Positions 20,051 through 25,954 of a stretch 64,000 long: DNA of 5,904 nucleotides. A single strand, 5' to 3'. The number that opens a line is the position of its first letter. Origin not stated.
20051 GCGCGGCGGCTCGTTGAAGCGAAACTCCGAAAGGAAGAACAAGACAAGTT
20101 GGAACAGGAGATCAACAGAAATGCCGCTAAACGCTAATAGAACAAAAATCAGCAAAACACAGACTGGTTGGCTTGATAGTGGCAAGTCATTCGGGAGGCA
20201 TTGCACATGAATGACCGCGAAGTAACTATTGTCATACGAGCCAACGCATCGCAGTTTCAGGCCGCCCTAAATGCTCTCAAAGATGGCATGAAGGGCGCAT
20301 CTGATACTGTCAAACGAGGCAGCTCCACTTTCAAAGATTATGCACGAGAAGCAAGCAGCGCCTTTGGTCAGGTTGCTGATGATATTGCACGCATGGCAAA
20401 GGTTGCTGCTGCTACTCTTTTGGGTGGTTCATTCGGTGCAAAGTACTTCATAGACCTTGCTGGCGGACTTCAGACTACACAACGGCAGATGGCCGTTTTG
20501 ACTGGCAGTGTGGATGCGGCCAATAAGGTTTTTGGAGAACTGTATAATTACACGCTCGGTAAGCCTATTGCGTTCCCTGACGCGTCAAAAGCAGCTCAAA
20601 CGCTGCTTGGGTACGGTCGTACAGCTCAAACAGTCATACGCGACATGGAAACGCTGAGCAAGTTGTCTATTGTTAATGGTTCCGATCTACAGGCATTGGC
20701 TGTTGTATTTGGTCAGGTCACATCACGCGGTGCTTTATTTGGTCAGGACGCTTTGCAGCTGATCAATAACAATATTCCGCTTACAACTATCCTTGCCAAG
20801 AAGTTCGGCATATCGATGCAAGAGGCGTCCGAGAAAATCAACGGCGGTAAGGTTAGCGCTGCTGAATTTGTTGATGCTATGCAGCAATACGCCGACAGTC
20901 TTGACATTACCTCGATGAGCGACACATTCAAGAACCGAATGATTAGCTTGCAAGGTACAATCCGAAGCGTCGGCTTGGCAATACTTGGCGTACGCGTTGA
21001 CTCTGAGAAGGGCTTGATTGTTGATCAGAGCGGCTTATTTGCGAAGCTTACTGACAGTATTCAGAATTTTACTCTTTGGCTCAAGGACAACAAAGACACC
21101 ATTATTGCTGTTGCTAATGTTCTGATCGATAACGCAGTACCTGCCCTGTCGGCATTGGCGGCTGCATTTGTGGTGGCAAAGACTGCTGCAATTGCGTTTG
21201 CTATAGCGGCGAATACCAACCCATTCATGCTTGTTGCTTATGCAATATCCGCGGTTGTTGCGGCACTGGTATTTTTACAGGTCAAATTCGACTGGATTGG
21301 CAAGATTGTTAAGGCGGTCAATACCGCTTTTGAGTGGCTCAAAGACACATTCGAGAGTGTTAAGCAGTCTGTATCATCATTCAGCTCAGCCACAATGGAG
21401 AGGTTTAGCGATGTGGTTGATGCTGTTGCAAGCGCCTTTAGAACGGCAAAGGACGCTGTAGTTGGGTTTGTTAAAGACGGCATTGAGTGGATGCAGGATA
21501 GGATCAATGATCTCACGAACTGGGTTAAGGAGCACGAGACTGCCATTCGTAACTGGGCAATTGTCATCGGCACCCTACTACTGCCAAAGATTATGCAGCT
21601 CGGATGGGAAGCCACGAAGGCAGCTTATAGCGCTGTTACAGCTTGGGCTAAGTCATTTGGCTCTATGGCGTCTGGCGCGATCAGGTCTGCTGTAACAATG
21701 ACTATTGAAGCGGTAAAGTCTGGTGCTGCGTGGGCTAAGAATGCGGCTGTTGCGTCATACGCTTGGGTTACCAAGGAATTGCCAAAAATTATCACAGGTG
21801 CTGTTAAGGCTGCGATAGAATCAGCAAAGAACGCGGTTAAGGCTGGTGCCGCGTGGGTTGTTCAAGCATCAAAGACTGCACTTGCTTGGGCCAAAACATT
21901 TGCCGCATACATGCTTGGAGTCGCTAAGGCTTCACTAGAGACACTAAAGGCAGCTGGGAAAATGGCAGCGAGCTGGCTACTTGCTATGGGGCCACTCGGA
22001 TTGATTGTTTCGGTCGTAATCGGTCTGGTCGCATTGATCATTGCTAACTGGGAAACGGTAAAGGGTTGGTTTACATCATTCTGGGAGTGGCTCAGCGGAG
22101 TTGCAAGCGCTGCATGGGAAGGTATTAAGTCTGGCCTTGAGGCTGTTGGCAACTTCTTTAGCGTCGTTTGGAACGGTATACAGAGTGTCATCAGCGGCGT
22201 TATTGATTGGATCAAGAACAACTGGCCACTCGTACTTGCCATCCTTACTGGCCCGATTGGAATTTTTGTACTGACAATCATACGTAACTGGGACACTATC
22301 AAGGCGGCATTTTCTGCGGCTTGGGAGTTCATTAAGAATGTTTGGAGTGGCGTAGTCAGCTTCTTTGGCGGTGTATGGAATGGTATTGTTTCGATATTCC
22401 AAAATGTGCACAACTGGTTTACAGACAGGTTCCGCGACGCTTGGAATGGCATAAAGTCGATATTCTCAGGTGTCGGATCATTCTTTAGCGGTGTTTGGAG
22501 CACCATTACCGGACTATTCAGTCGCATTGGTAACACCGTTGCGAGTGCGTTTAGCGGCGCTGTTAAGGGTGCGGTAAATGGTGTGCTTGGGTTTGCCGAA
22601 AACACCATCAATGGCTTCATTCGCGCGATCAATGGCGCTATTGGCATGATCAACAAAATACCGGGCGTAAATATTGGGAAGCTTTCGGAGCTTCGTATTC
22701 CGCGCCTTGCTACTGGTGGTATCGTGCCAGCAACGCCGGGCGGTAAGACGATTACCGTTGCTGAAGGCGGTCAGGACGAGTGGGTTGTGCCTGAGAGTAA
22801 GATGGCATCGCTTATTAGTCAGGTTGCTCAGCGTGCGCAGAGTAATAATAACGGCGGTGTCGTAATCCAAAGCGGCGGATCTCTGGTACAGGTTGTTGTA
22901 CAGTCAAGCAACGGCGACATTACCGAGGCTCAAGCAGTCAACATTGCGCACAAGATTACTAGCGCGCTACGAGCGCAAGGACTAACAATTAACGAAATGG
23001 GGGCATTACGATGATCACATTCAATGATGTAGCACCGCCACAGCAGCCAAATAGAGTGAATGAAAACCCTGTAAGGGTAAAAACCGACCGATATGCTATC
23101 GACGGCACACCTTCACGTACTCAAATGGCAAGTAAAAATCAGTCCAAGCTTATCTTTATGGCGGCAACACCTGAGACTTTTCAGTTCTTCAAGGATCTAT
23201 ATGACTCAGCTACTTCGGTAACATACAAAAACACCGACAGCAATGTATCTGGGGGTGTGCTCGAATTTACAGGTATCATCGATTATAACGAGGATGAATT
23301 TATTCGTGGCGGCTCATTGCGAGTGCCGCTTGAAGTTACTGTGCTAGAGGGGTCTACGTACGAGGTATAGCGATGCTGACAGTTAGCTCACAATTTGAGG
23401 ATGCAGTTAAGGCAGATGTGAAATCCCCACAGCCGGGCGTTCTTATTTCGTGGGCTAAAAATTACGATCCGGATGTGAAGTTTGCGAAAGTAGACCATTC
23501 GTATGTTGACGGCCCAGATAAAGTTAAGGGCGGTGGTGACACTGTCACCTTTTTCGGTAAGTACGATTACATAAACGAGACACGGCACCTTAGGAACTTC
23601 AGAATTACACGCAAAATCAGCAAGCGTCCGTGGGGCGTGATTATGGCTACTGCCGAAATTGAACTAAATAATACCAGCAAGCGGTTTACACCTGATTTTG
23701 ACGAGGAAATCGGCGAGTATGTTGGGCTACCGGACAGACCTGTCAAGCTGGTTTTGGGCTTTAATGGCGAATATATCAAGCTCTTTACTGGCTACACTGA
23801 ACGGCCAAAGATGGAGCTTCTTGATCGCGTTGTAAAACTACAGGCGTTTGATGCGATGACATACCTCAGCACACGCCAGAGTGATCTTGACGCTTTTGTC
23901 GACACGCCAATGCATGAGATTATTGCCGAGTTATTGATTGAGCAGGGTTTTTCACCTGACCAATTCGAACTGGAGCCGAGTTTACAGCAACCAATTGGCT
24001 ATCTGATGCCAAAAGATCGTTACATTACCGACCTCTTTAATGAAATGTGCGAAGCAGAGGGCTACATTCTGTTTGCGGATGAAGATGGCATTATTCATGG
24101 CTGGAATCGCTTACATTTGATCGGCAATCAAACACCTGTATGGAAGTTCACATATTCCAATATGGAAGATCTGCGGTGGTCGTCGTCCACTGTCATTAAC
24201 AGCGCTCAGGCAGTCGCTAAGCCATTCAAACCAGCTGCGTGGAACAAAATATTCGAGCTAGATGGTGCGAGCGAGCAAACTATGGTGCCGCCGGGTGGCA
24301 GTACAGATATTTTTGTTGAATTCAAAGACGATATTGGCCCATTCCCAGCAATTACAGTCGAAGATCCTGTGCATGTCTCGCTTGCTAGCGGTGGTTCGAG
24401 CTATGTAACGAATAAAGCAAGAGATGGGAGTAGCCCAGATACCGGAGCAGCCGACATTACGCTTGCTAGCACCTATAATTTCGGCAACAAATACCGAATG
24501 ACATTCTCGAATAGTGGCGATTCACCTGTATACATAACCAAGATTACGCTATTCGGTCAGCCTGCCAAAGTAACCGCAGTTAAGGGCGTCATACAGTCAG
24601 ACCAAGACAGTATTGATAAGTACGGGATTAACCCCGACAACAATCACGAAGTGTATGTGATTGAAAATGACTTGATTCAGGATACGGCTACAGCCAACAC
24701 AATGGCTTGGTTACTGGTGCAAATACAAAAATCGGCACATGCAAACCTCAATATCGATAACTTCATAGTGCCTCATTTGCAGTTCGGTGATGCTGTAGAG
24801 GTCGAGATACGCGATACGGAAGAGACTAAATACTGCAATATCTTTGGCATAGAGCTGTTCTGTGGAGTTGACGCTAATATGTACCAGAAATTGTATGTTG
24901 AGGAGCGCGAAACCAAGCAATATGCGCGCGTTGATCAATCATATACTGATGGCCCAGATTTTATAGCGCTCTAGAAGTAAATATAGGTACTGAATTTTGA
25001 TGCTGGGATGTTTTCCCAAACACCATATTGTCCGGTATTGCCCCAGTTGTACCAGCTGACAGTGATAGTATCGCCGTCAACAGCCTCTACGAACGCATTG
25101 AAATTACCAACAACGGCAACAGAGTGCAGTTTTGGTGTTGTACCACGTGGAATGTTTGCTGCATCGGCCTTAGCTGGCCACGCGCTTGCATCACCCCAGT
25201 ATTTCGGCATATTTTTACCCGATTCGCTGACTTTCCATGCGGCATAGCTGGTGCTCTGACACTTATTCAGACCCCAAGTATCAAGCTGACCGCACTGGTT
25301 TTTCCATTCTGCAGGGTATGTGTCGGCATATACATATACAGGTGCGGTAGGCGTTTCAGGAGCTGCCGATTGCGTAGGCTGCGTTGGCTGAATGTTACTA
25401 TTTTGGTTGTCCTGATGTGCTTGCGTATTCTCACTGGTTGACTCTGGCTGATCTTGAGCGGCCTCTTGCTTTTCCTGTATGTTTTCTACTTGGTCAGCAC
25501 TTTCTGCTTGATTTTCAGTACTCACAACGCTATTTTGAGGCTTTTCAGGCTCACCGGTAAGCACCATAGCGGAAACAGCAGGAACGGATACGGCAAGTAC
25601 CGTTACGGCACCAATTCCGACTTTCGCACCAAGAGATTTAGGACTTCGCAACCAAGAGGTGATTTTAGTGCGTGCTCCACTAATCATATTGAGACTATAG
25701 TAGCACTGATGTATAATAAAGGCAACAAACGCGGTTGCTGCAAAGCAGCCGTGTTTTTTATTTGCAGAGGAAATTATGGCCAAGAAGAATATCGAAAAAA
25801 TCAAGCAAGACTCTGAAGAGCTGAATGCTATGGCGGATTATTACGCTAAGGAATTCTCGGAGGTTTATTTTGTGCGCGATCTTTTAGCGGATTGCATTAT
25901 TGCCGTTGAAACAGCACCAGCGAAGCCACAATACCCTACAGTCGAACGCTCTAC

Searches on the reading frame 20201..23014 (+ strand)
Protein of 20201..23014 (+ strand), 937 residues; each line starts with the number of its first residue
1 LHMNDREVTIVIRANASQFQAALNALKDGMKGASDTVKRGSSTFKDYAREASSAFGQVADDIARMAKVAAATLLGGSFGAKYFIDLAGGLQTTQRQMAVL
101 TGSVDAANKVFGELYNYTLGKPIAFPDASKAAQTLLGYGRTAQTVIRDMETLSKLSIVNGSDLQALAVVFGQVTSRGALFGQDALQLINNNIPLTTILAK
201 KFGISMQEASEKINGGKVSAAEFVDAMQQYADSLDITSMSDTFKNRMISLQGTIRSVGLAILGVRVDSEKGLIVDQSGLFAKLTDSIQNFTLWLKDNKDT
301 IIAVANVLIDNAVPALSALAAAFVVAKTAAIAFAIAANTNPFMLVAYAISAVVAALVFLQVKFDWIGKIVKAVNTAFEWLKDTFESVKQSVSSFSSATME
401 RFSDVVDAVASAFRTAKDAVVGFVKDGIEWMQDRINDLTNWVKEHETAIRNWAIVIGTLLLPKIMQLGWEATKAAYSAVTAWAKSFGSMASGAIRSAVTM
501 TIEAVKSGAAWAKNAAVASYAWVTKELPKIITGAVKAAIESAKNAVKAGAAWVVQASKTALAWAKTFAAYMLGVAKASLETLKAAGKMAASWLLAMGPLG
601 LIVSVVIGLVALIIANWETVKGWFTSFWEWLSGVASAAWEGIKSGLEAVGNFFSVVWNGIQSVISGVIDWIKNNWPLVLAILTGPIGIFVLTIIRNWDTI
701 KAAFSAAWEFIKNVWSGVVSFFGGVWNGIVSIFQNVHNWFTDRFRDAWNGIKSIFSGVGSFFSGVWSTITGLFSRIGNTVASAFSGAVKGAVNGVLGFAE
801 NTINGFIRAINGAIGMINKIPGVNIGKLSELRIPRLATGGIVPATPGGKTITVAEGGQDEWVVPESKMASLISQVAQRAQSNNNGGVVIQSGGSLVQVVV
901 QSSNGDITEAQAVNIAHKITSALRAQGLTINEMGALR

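Call 10: search_protein_families(library=phrogs, proteins=[window:20201-23014:+], max_evalue=0.01)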
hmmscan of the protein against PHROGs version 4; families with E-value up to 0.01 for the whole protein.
window:20201-23014:+ (937 aa): 30 families (the best 25 are shown)
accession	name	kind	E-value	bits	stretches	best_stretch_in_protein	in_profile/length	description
phrog_1535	-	tail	2.7e-47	162.6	2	566-904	809-1138/1152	tail length tape measure protein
phrog_58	-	tail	1.5e-42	147.1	2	538-827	570-962/1544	tail length tape measure protein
phrog_1272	-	tail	4.3e-28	98.6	2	486-827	550-883/1606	tail length tape measure protein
phrog_167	-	tail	8e-26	91.1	2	18-840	340-1028/1555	tail length tape measure protein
phrog_991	-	tail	1e-24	87.3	3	678-873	641-883/1966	tail length tape measure protein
phrog_34082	-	tail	1.7e-24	87.5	2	670-893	342-553/579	tail length tape measure protein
phrog_4197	-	tail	4.5e-20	72.1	2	512-893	874-1215/1783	tail length tape measure protein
phrog_3336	-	tail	5e-19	69.4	3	683-820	349-501/1051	tail length tape measure protein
phrog_17020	-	unknown function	9.5e-19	68.8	1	602-921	29-341/353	-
phrog_9959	-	tail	1.8e-18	66.6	1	11-231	11-219/1708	tail length tape measure protein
phrog_4070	-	tail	2.2e-16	60.2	1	696-840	280-417/989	tail length tape measure protein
phrog_4200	-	tail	1.9e-15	57.4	1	301-825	180-600/732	tail length tape measure protein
phrog_8462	-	tail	3.8e-15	56.6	2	679-924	321-544/672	tail length tape measure protein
phrog_28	-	tail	7.4e-14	52.3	2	454-667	567-701/1228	tail length tape measure protein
phrog_3981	-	tail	2.7e-13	50.9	1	482-915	209-566/584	tail length tape measure protein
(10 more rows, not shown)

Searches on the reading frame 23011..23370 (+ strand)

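Call 47: search_protein_families(library=pfam, proteins=[window:23011-23370:+], max_evalue=0.05)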
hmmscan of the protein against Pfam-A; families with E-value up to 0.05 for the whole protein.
window:23011-23370:+ (119 aa): 1 family
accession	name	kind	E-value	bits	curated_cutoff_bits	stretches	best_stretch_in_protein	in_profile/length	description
PF03407.22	Nucleotid_trans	-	0.037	14.4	22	1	21-85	93-153/208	Nucleotide-diphospho-sugar transferase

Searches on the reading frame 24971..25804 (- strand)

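Call 9: search_protein_families(library=pfam, proteins=[window:24971-25804:-], max_evalue=0.01)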
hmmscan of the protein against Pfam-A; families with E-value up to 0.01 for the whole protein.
window:24971-25804:- (277 aa): 3 families
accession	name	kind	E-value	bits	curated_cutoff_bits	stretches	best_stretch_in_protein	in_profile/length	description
PF05257.22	CHAP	-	9.6e-06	26.4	26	1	177-253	4-81/81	CHAP domain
PF20187.3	DUF6550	-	0.002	18.8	27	1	66-155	15-108/190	Family of unknown function (DUF6550)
PF14721.12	AIF_C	-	0.0039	18.1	25.9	1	57-131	21-94/130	Apoptosis-inducing factor, mitochondrion-associated, C-term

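Call 10: search_protein_families(library=phrogs, proteins=[window:24971-25804:-], max_evalue=0.01)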
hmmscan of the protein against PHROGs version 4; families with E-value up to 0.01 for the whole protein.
window:24971-25804:- (277 aa): 1 family
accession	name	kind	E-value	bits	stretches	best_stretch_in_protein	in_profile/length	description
phrog_197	-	moron, auxiliary metabolic gene and host takeover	0.0073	16.7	1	46-160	220-315/486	Zot-like toxin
